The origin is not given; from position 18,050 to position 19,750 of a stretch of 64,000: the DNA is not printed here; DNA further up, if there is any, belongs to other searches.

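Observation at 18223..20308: Sulfatase-fold/TPR fusion paralogs in which the formylglycine motif C-x-P-x-R is replaced by T-L-P-S-H (also 1..1757)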

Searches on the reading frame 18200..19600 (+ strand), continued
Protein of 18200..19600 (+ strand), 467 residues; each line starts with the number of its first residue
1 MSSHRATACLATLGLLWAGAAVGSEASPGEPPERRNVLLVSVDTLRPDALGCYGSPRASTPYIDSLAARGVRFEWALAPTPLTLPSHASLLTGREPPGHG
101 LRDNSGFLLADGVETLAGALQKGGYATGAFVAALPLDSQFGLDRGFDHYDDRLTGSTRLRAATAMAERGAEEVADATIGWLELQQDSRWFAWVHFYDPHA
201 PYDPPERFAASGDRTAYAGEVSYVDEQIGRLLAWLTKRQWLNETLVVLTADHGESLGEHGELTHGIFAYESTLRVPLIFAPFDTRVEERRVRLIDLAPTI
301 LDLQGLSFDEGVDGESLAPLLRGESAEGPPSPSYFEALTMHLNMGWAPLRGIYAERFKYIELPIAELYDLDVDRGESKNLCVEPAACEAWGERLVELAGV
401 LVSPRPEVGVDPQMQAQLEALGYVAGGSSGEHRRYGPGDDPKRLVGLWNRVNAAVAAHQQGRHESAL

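Call 27: find_encoding_contigs(protein=P0001, flank=3000, max_places=3)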
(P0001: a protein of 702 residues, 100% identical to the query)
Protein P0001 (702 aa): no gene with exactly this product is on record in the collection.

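Call 28: find_related_loci(query=window:18200-19600:+, collection=genome_contigs, flank=8000)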
Query window:18200-19600:+ (467 aa) in genome_contigs; peptide patterns used: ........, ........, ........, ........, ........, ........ (x = any residue, [..] = any of these).
185 stretches matched a pattern; 131 encode a relative of the query (tblastn E <= 1e-3); the best 80 are kept; 80 distinct loci.
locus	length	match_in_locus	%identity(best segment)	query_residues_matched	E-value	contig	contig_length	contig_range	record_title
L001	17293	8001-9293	48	36-467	1e-108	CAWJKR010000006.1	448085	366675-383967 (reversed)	MAG: Candidatus Aminicenantes bacterium isolate MFD05674.bin.2.115 genome assembly, contig: contig_46452, whole genome s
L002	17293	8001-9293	48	34-462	4e-106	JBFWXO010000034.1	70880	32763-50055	MAG: Vicinamibacterales bacterium isolate CA_2019_TPBS_142 NODE_2769_length_70880_cov_6.011194_TPBS, whole genome shotgu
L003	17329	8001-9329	46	21-467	1e-101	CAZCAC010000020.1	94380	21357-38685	MAG TPA_asm: uncultured Planctomycetaceae bacterium isolate binchicken_co65_457 genome assembly, contig: NODE_715_length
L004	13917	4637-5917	48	29-467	3e-100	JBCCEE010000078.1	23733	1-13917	MAG: Acidobacteriota bacterium isolate P01_B01_bin.10 k141_1182664_length_23733_cov_20.0841, whole genome shotgun sequen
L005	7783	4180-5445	46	36-462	3e-97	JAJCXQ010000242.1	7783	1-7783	MAG: Acidobacteriota bacterium isolate OFTM268 OFTM268_241, whole genome shotgun sequence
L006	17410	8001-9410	40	11-467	5e-97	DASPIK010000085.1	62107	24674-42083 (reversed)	MAG TPA_asm: Terriglobales bacterium isolate SMAG_U11981 k141_182976, whole genome shotgun sequence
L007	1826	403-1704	45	29-467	2e-101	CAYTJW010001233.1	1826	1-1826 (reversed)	MAG TPA_asm: uncultured Thermoanaerobaculia bacterium isolate binchicken_co66_87 genome assembly, contig: NODE_86966_len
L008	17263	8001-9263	46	34-462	6e-94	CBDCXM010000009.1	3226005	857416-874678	MAG: Candidatus Multivoradales bacterium isolate 852031d1-50b3-41a2-8b2a-c611aff086b7 genome assembly, contig: contig_9,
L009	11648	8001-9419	42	6-467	6e-94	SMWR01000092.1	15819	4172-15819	MAG: Deltaproteobacteria bacterium isolate N075bin65 k141_381986, whole genome shotgun sequence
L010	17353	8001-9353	46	12-467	7e-93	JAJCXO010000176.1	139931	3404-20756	MAG: Acidobacteriota bacterium isolate OFTM223 OFTM223_175, whole genome shotgun sequence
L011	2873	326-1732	40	9-467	5e-95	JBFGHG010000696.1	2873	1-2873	MAG: Acidobacteriota bacterium isolate Mix_sand02.2020.12.Z.24 k141_2350385_length_2873_cov_13.0000, whole genome shotgu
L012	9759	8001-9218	45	29-454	2e-92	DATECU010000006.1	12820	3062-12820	MAG TPA_asm: Vicinamibacteria bacterium isolate SMAG_U8280 k141_3323, whole genome shotgun sequence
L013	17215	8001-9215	43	32-445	2e-91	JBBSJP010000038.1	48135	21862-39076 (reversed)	MAG: Lysobacterales bacterium isolate LS4_metabat2.022 LS4_metabat2.022_K_1991495_L_48135_cov_38.0305, whole genome shot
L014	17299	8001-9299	43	29-467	8e-91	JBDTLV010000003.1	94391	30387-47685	MAG: Tahibacter sp. isolate cluster3_bin.11 NODE_409_length_94391_cov_11.463429, whole genome shotgun sequence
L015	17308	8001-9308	42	36-466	9e-91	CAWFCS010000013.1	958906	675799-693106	MAG: uncultured Acidobacteriota bacterium isolate MFD04651.bin.2.30 genome assembly, contig: contig_1851, whole genome s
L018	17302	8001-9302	42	10-452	4e-88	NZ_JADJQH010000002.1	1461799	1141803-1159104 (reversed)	MAG: Dokdonella sp. isolate Fred_18-Q3-R57-64_MAXAC.209 tig00350925-10-14617120, whole genome shotgun sequence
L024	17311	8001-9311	41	35-466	7e-87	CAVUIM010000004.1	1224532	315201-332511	MAG: uncultured Acidobacteriota bacterium isolate MFD04651.bin.1.237 genome assembly, contig: contig_7549, whole genome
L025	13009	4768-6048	44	34-467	2e-86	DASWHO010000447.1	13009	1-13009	MAG TPA_asm: Acidobacteriota bacterium isolate SMAG_U2844 k141_1064938, whole genome shotgun sequence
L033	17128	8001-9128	44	36-419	2e-83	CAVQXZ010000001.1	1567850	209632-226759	MAG: uncultured Holophagae bacterium isolate MFD00032.bin.2.196 genome assembly, contig: contig_10168, whole genome shot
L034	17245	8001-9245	43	31-452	4e-83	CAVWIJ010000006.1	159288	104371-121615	MAG: uncultured Holophagae bacterium isolate MFD00709.bin.2.175 genome assembly, contig: contig_138805, whole genome sho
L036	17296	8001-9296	44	10-467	2e-81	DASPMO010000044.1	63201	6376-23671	MAG TPA_asm: Thermoanaerobaculia bacterium isolate SMAG_U12094 k141_5716, whole genome shotgun sequence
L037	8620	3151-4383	41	36-427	3e-81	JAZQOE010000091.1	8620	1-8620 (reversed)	MAG: Kiritimatiellia bacterium isolate T1900045243_TH20190013.MAGScoT_cleanbin_000046 SGB_5592_k141_4006932, whole genom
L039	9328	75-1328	42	35-442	1e-80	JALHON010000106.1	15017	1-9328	MAG: Acidobacteria bacterium isolate bin.151 c_000000015447, whole genome shotgun sequence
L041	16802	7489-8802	42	35-467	4e-83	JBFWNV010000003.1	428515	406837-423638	MAG: Vicinamibacterales bacterium isolate CA_2019_TPBF_120 NODE_177_length_428515_cov_7.295165_TPBF, whole genome shotgu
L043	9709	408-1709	41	22-442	3e-79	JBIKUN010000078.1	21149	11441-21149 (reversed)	MAG: Vicinamibacterales bacterium isolate ME2015-08-11_3300044626_group6_bin9 Rohwer_bin10_scaffold_1813_c1, whole genom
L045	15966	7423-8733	42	36-467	3e-96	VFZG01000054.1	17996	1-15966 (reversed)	MAG: Acidimicrobiia bacterium isolate M_DeepCast_65m_m2_224 M_DeepCast_65m_m2_224_Ga0194120_10005754, whole genome shotg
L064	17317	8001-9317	37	36-424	6e-55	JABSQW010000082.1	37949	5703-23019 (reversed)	MAG: Myxococcales bacterium isolate DT_70 DT-Myxococcota-2_scaffold_82, whole genome shotgun sequence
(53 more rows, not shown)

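Call 29: predict_structure(alignment_id=A1)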
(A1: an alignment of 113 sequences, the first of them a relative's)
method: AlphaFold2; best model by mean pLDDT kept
length: 702 residues; sequences in the alignment: 113
mean_pLDDT: 90.9   pTM: 0.87
mean pLDDT of the five models: 90.9, 90.0, 89.9, 89.6, 89.4
residues with pLDDT >= 90: 567; 70-90: 63; 50-70: 42; < 50: 30
segments of 3 or more residues with pLDDT < 50: 1-8, 18-26, 156-162
pLDDT, mean of each block of 10 residues (from residue 1): 42 50 49 85 97 95 98 98 97 96 90 96 98 91 97 59 70 97 95 94 91 89 98 98 98 91 88 98 97 98 97 97 94 95 90 97 96 94 94 92 64 69 56 83 94 95 98 96 96 98 97 93 98 98 92 97 98 94 94 98 98 94 98 98 97 98 97 98 97 95 72
secondary structure, 60 per line:
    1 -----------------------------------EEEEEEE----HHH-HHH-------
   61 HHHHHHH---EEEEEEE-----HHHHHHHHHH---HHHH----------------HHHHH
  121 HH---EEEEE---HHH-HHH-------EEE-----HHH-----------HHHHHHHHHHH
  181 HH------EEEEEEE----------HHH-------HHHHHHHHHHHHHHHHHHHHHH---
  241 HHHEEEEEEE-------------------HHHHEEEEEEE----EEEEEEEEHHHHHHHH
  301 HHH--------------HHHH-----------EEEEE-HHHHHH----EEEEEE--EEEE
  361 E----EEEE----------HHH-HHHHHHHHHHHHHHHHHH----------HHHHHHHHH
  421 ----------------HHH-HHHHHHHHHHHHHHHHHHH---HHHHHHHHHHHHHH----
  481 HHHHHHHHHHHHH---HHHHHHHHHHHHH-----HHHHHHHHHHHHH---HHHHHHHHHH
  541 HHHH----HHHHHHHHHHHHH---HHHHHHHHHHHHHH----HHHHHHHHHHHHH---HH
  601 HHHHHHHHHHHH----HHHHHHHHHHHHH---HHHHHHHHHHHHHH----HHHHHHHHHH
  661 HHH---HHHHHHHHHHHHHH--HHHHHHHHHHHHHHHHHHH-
elements in order (helices of 4 or more, strands of 3 or more residues): E36-42 H61-67 E71-77 H83-92 H96-99 H116-122 E126-130 E148-150 H170-182 E189-195 H216-237 E244-250 H270-273 E274-280 E285-292 H293-303 H318-321 E333-337 H339-344 E349-354 E357-361 E366-369 H384-401 H412-420 H441-459 H463-476 H481-493 H497-509 H515-527 H531-544 H549-561 H565-578 H583-595 H599-612 H617-629 H633-646 H651-663 H667-680 H683-701
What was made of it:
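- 18200..20308 (+): Gene A: exported sulfatase-fold/TPR protein, 702 aa including the signal peptide; stop codon at 20306..20308. AF2 model with pLDDT 90.9 and pTM 0.87 (call 29).
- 18200..18268 (+): Probable Sec signal peptide (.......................); no transmembrane domain follows. Low pLDDT for residues 1-26 (call 29).
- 19520..20305 (+): C-terminal TPR domain: a capping helix plus seven TPR-like helix pairs (residues 441-701). DSSP helices of the model (call 29).
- Checked: The AF2 model shows seven TPR-like helix pairs at about residues 441-701, roughly 260 aa rather than 230 (call 29).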

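Call 33: fold_search(model_id=the predicted structure, library=pdb)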
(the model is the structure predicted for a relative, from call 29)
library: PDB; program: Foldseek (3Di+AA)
matches with E <= 10: 1813; with E <= 0.001: 939
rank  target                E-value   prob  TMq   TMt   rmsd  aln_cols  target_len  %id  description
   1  7stt                  6.0e-21  1.00  0.46  0.70   5.4       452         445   22  Crystal structure of sulfatase from Pedobacter yulinensis (released 2022-01-26)
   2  9fo1                  7.5e-21  1.00  0.45  0.68   7.1       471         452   24  Family S1_16 sulfatase from metagenomic dataset AMOR (released 2025-01-22)
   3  7stv                  1.4e-20  1.00  0.46  0.71   5.1       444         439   23  Crystal structure of sulfatase from Pedobacter yulinensis (released 2022-01-26)
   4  6psm_C                1.5e-20  1.00  0.46  0.69   6.3       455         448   21  Crystal structure of PsS1_19B C77S in complex with kappa-neocarrabiose (released 2019-09-25)
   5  4uph_A                2.0e-20  1.00  0.46  0.62   6.0       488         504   25  Crystal Structure of Phosphonate Monoester Hydrolase of Agrobacterium radiobacter (released 2015-07-01)
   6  6psm_A                2.1e-20  1.00  0.46  0.69   6.4       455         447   21  Crystal structure of PsS1_19B C77S in complex with kappa-neocarrabiose (released 2019-09-25)
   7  6psm_F                2.2e-20  1.00  0.46  0.70   6.3       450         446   21  Crystal structure of PsS1_19B C77S in complex with kappa-neocarrabiose (released 2019-09-25)
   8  6psm_D                3.0e-20  1.00  0.45  0.69   6.6       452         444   21  Crystal structure of PsS1_19B C77S in complex with kappa-neocarrabiose (released 2019-09-25)
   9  6g60_C                6.4e-20  1.00  0.44  0.60   6.7       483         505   23  Choline sulfatase from Ensifer (Sinorhizobium) meliloti cocrystalized with choline (released 2019-04-10)
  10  6pt6_B                6.4e-20  1.00  0.43  0.62   7.9       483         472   23  Crystal structure of PsS1_NC C84S in complex with i-neocarratetraose (released 2019-09-25)
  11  6pt6_A                1.1e-19  1.00  0.43  0.62   7.9       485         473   23  Crystal structure of PsS1_NC C84S in complex with i-neocarratetraose (released 2019-09-25)
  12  6ust_A                1.5e-19  1.00  0.45  0.66   4.9       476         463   24  Gut microbial sulfatase from Hungatella hathewayi (released 2020-11-11)
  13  6fny_D                1.9e-19  1.00  0.44  0.59   6.8       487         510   22  CRYSTAL STRUCTURE OF A CHOLINE SULFATASE FROM SINORHIZOBIUM MELLILOTI (released 2018-02-28)
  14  7ptj_C                1.9e-19  1.00  0.43  0.59   6.9       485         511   23  C54S mutant of choline-sulfatase from E. meliloti CECT4857 bound to HEPES (released 2022-08-03)
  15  4upi                  2.3e-19  1.00  0.43  0.55  16.7       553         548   24  Dimeric sulfatase SpAS1 from Silicibacter pomeroyi (released 2015-07-01)
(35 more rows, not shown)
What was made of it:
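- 18296..19414 (+): Catalytic domain (residues 33 to about 405): sulfatase-type alpha/beta core plus the small C-terminal subdomain. Foldseek top hits are S1 sulfatases, PMH and choline sulfatase, with TM-scores normalised to target length of 0.6-0.7 (call 33).
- On S1 formylglycine-dependent sulfatases: Foldseek top 50 hits are all sulfatases, PMH or choline sulfatase (call 33).
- The AF2 model has pLDDT 90.9 and its Foldseek top hits are S1 sulfatases and PMH (calls 29, 33).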
